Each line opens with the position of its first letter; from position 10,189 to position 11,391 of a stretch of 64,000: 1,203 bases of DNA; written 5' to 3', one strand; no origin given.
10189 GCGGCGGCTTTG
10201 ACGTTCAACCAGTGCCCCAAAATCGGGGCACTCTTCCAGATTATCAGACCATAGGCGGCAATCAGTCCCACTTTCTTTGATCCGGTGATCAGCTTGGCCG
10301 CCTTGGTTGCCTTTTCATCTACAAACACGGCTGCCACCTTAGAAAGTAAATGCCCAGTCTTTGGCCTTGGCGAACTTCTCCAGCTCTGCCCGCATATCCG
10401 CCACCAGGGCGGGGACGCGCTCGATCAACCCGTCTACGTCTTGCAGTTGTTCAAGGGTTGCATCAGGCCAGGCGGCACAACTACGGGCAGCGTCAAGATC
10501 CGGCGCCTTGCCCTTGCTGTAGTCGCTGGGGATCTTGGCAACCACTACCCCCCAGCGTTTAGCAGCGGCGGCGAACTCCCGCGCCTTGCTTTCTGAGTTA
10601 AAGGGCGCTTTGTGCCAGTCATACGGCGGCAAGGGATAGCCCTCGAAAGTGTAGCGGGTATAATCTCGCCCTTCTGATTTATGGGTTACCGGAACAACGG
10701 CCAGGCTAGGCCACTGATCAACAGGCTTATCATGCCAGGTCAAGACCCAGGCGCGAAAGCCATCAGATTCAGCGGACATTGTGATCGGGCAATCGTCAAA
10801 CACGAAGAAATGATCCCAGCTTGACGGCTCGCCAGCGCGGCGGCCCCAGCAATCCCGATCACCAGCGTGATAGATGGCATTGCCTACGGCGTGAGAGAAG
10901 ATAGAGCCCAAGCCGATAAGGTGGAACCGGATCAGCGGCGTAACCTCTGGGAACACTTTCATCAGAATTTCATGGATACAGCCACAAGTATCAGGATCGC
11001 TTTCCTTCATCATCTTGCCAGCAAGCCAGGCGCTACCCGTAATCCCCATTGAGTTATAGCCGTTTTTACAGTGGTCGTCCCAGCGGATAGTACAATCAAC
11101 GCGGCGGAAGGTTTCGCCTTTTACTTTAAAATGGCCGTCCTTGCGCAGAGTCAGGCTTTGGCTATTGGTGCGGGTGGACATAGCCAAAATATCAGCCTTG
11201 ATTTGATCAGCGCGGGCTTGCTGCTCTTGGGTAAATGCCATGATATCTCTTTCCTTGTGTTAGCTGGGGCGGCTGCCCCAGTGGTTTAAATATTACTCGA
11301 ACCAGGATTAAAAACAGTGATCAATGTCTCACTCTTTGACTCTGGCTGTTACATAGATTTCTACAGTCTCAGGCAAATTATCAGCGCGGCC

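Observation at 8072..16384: Early-gene array built from repeated promoter-leader-RBS cassettes around unrelated small ORFs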

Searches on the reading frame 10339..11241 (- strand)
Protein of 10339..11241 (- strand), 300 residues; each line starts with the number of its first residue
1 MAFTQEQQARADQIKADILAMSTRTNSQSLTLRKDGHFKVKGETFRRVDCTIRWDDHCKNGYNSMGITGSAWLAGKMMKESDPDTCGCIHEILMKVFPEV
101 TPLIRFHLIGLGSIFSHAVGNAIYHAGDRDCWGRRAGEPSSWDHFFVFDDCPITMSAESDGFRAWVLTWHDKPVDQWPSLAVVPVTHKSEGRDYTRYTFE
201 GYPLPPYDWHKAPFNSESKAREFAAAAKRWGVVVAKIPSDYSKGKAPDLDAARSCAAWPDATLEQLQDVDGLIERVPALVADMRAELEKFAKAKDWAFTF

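Call 16: find_encoding_contigs(protein=window:10339-11241:-, flank=10000, max_places=10)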
Protein window:10339-11241:- (300 aa): 5 contigs read that carry it; 3 places shown.
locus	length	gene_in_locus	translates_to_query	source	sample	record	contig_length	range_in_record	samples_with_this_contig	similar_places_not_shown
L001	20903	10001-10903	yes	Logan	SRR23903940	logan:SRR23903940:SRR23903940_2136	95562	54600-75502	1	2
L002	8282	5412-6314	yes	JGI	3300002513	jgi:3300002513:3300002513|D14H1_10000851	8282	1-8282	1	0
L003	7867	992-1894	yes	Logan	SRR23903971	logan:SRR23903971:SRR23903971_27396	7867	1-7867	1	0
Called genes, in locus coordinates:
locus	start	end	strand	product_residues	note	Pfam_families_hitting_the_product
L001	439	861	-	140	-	-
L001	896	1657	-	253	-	-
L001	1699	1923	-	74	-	-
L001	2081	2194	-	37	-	-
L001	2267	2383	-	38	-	-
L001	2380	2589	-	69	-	-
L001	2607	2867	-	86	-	-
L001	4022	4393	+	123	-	-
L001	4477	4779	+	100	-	-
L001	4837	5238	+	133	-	-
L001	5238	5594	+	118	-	-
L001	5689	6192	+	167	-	-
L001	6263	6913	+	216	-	-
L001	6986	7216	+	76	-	-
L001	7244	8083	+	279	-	-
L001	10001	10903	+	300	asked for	-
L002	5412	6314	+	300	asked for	-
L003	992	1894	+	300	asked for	-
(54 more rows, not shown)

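Call 20: find_related_loci(query=window:10339-11241:-, collection=viral_contigs, flank=10000)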
Query window:10339-11241:- (300 aa) in viral_contigs; peptide patterns used: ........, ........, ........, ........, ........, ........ (x = any residue, [..] = any of these).
3 stretches matched a pattern, but none encodes a relative of the query by tblastn (E <= 1e-3).

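Call 22: find_homologous_proteins(query=window:10339-11241:-)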
Query window:10339-11241:- (300 aa): 59 proteins with E <= 0.001 among 1484 candidates.
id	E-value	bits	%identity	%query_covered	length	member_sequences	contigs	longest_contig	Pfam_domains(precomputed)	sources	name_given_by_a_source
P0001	1.7e-209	712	100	100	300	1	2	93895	-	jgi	-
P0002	2.2e-66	242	42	100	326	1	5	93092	-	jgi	-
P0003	3.4e-55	205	38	94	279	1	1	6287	-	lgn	-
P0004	5.8e-48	182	38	89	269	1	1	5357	-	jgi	jgi:hypothetical protein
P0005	2.8e-46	176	40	90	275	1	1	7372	-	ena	-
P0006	4.2e-46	175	39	81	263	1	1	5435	-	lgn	-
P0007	1.2e-45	174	39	82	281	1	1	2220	-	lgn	-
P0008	2.3e-44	170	37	89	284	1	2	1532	-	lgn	-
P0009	2.4e-44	170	40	84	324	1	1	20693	-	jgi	jgi:hypothetical protein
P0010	1.4e-43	167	35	79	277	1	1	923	-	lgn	-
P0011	4.0e-43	166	41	80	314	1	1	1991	-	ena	-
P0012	6.1e-43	165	36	81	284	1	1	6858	-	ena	-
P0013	2.2e-42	163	38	85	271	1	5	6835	-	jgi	jgi:hypothetical protein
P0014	1.6e-41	160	40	80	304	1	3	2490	-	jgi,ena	-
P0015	2.3e-41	160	37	80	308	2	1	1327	-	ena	-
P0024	1.7e-39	154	39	80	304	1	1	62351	-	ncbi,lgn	-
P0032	2.1e-35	140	36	80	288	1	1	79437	-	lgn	-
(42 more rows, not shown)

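Call 23: find_encoding_contigs(protein=P0002, flank=10000, max_places=5)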
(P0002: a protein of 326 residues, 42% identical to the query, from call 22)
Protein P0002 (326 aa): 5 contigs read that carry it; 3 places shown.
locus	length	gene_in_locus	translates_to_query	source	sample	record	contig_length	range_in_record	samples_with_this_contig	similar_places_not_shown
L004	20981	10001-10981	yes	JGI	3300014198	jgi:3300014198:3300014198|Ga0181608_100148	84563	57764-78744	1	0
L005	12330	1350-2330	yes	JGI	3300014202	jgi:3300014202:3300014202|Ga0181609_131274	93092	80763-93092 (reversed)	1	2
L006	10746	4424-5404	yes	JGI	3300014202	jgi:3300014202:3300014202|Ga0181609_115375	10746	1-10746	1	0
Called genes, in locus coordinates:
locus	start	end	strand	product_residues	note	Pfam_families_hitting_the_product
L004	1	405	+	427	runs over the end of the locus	PF08740:BCS1_N, PF00004:AAA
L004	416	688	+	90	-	-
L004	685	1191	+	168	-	PF02954:HTH_8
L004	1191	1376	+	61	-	-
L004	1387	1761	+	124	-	-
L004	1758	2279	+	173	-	-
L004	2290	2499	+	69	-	PF07131:DUF1382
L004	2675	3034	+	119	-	PF03819:MazG (weak)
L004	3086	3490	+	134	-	-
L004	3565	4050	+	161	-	-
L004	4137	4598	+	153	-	-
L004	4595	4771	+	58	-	-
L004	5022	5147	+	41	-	-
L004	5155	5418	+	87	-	-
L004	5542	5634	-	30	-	-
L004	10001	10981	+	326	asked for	-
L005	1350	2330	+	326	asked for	-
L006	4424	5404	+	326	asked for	-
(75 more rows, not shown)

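Call 28: find_encoding_contigs(protein=P0032, flank=10000, max_places=2)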
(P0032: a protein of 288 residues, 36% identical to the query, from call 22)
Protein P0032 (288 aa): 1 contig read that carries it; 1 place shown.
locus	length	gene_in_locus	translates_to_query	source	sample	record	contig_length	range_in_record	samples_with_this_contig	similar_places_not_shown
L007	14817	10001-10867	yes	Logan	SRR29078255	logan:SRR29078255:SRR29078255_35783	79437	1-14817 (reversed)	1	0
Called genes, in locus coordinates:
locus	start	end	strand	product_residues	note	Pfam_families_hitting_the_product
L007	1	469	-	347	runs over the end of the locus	-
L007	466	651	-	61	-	-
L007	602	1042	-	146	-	-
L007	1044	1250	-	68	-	-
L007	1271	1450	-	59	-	-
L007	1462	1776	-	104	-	-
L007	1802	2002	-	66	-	-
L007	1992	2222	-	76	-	-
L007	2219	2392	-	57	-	-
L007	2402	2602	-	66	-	-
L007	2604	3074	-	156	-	-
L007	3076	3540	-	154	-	-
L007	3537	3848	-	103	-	-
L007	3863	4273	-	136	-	PF11753:DUF3310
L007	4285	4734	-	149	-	-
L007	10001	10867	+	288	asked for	-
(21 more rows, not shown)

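Call 29: find_encoding_contigs(protein=P0024, flank=10000, max_places=2)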
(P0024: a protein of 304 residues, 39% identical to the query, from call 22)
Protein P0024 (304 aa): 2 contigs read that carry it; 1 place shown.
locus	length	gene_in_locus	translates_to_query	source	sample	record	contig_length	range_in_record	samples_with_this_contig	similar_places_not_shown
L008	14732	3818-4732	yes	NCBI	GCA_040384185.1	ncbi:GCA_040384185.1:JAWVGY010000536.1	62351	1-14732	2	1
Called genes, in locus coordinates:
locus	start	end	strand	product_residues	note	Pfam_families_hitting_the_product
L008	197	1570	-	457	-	PF04466:Terminase_3, PF17288:Terminase_3C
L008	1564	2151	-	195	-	PF03592:Terminase_2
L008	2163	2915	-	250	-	-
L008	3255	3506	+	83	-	-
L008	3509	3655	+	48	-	-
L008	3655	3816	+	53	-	-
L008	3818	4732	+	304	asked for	-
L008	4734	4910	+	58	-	-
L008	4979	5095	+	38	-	-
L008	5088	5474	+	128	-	-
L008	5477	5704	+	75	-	-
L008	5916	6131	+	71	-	-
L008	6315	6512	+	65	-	-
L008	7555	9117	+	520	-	PF13560:HTH_31 (faint)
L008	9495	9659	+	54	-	-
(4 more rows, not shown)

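Call 32: find_encoding_contigs(protein=P0009, flank=10000, max_places=2)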
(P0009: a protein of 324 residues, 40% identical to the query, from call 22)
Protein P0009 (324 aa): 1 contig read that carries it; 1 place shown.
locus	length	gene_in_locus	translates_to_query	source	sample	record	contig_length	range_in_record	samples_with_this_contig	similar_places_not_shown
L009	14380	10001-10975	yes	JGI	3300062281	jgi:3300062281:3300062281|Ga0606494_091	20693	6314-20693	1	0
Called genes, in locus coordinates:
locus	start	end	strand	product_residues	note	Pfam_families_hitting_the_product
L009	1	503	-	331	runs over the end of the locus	PF04381:RdgC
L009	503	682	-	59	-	-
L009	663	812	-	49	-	-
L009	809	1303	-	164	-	-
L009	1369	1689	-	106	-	-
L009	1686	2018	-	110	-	-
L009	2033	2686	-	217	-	-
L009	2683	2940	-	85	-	-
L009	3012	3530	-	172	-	-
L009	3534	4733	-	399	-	-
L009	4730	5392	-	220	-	-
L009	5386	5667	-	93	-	-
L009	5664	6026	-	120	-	-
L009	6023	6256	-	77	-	-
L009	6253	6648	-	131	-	-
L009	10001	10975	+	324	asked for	-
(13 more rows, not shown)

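Call 33: find_encoding_contigs(protein=P0005, flank=10000, max_places=2)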
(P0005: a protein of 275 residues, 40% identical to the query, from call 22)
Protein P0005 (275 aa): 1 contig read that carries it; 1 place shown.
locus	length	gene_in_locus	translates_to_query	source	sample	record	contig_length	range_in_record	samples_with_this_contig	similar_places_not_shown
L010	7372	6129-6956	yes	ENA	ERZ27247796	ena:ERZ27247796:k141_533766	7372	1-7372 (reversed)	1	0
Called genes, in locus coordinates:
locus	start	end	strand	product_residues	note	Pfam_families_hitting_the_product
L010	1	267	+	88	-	?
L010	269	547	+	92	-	-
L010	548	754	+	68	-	-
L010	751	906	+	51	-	-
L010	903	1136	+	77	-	-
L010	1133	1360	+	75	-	-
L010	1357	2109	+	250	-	PF12850:Metallophos_2 (faint)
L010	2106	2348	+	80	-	-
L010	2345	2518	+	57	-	-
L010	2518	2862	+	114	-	-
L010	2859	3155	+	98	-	-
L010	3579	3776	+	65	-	-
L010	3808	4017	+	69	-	-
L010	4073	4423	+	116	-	-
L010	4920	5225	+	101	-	-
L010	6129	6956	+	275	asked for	-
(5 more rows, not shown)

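Call 34: find_encoding_contigs(protein=P0003, flank=10000, max_places=2)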
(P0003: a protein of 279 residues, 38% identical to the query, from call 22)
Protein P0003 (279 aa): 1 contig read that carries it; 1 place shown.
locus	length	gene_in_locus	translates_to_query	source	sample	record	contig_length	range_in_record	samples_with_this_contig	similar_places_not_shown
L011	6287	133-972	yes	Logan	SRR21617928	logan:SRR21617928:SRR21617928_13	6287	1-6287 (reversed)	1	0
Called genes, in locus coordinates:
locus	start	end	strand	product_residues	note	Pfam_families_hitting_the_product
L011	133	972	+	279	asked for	-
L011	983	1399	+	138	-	-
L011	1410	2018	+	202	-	-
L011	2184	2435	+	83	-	PF01381:HTH_3 (weak)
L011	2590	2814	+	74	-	-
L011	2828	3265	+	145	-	-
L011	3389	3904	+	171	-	-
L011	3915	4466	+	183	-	-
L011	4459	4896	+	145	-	-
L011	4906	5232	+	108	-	-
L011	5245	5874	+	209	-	-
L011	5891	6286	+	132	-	?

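Call 65: search_protein_families(library=phrogs, max_evalue=0.01, proteins=[window:10339-11241:-])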
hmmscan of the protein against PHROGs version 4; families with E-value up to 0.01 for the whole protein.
window:10339-11241:- (300 aa): 1 family
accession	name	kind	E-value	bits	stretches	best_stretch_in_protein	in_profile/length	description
phrog_17696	-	unknown function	5.9e-10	40.2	1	24-127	3-111/190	-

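Call 66: search_dna_similar(query=window:10339-11241:-, collection=phages, mode=protein, max_rows=25, max_evalue=0.001)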
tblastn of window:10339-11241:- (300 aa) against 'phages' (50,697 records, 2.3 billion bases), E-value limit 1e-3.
Records with a match: 25; places in all: 25; records where one place covers at least 80% of the query: 14.
Best place of each record, by identity: <60% 25.
By first word of the organism name: Mycobacterium 9; Vibrio 6; Pseudomonas 3; Achromobacter 3; Providencia 2; Shewanella 1; Flavobacterium 1.
By host as written in the record: Vibrio lentus 5; Pseudomonas sp. 3; Achromobacter xylosoxidans 3; Mycobacterium smegmatis mc2 155 3; Mycobacterium smegmatis mc#155 3; Providencia rettgeri B0142 2; - 2; Shewanella sp. M16 1; and 3 more.
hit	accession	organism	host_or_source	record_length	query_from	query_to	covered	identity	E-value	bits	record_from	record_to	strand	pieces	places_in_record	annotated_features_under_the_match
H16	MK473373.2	Pseudomonas phage Lana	Pseudomonas sp.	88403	40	288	83%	37.5%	1e-41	159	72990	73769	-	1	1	hypothetical protein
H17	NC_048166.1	Pseudomonas phage Lana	Pseudomonas sp.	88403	40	288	83%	37.5%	1e-41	159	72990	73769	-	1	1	hypothetical protein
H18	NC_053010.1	Providencia phage vB_PreS-Stilesk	Providencia rettgeri B0142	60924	47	287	80%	36.8%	2e-36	143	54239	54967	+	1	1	hypothetical protein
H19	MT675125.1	Providencia phage vB_PreS-Stilesk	Providencia rettgeri B0142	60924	47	287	80%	36.8%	2e-36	143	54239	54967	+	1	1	hypothetical protein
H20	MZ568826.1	Shewanella phage vB_SspS_KASIA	Shewanella sp. M16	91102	19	300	94%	30.4%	4e-31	128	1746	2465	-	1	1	genome terminal directional repeats | hypothetical protein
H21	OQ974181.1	Achromobacter phage 2-1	Achromobacter xylosoxidans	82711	31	288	86%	32.7%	2e-30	126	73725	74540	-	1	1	hypothetical protein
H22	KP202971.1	Achromobacter phage JWF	Achromobacter xylosoxidans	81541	26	288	88%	32.1%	7e-32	130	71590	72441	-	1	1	hypothetical protein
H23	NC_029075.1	Achromobacter phage JWF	Achromobacter xylosoxidans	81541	26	288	88%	32.1%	7e-32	130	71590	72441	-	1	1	hypothetical protein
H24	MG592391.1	Vibrio phage 1.004.O._10N.261.54.A2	Vibrio lentus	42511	6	291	95%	28.7%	5e-18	90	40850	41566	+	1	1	hypothetical protein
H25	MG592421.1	Vibrio phage 1.037.O._10N.261.52.F7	Vibrio lentus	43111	6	291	95%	28.7%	5e-18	90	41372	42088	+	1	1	hypothetical protein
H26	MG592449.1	Vibrio phage 1.072.O._10N.286.48.A12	uncharacterized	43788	6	291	95%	28.7%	5e-18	90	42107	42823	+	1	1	hypothetical protein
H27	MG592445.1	Vibrio phage 1.068.O._10N.261.51.F8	Vibrio lentus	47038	6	291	95%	28.7%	5e-18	90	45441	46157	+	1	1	hypothetical protein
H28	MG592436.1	Vibrio phage 1.056.O._10N.261.48.C11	Vibrio lentus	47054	6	291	95%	28.7%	5e-18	90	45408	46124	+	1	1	hypothetical protein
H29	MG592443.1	Vibrio phage 1.066.O._10N.286.46.E8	Vibrio lentus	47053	6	291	95%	28.7%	5e-18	90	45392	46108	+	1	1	hypothetical protein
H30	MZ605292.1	Pseudomonas phage UAntarctica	Pseudomonas sp.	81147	55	284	77%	28.4%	1e-13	77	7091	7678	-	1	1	hypothetical protein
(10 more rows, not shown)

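Call 67: get_annotated_region(hit=H20, flank=8000)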
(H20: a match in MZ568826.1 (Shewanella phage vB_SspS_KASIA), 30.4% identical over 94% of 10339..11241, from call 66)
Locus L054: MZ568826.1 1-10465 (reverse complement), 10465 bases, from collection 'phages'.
description: Shewanella phage vB_SspS_KASIA, complete genome.
organism: Shewanella phage vB_SspS_KASIA (NCBI taxid 2866686)
taxonomy: Viruses; Duplodnaviria; Heunggongvirae; Uroviricota; Caudoviricetes
host: Shewanella sp. M16; source: arsenic-containing microbial mats; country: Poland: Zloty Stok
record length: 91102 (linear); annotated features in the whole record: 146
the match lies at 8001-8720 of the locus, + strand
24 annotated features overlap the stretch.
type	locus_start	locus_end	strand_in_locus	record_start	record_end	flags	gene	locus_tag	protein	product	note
CDS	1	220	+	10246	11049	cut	-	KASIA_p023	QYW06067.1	hypothetical protein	-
CDS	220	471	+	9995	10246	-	-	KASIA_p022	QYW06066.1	hypothetical protein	-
CDS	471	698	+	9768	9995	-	-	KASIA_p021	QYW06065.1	hypothetical protein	-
CDS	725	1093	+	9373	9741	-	-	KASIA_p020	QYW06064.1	hypothetical protein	-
CDS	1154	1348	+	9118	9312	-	-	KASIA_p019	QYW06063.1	hypothetical protein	-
CDS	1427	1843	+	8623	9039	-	-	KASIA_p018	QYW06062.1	hypothetical protein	-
CDS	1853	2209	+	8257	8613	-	-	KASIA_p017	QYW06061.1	hypothetical protein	-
CDS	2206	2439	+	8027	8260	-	-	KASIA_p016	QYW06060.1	hypothetical protein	-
CDS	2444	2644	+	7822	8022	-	-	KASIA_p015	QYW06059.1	hypothetical protein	-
CDS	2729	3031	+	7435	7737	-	-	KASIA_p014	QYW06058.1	hypothetical protein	-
repeat_region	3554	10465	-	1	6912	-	-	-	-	-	genome terminal directional repeats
CDS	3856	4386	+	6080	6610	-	-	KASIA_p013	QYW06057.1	hypothetical protein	-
CDS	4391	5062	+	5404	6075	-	-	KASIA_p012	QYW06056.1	hypothetical protein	-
CDS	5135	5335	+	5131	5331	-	-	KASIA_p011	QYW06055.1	hypothetical protein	-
CDS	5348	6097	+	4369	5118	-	-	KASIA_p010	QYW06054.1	hypothetical protein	-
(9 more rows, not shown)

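Call 75: search_solved_structures(query=A4, max_evalue=1)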
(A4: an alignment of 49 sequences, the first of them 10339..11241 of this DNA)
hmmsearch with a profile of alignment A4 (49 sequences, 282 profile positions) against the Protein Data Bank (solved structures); distinct sequences matched with E-value up to 1: 0.

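Call 81: predict_structure(alignment_id=A4)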
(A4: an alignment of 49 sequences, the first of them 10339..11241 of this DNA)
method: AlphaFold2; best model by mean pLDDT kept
length: 300 residues; sequences in the alignment: 49
mean_pLDDT: 95.6   pTM: 0.81
mean pLDDT of the five models: 95.6, 95.0, 94.9, 94.9, 94.8
residues with pLDDT >= 90: 284; 70-90: 16; 50-70: 0; < 50: 0
segments of 3 or more residues with pLDDT < 50: none
pLDDT, mean of each block of 10 residues (from residue 1): 93 97 97 98 98 96 97 93 97 98 96 94 97 97 95 91 94 92 96 96 89 96 95 96 98 95 98 97 97 97
secondary structure, 60 per line:
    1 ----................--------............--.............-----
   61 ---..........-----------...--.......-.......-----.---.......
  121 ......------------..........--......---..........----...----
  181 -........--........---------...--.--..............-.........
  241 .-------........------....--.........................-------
elements in order: H5-20 E29-40 E43-55 E64-73 E85-87 H90-96 H98-104 H114-126 E139-148 E151-156 H160-169 E182-189 E192-199 H217-230 E232-241 H249-256 H263-266 H269-293
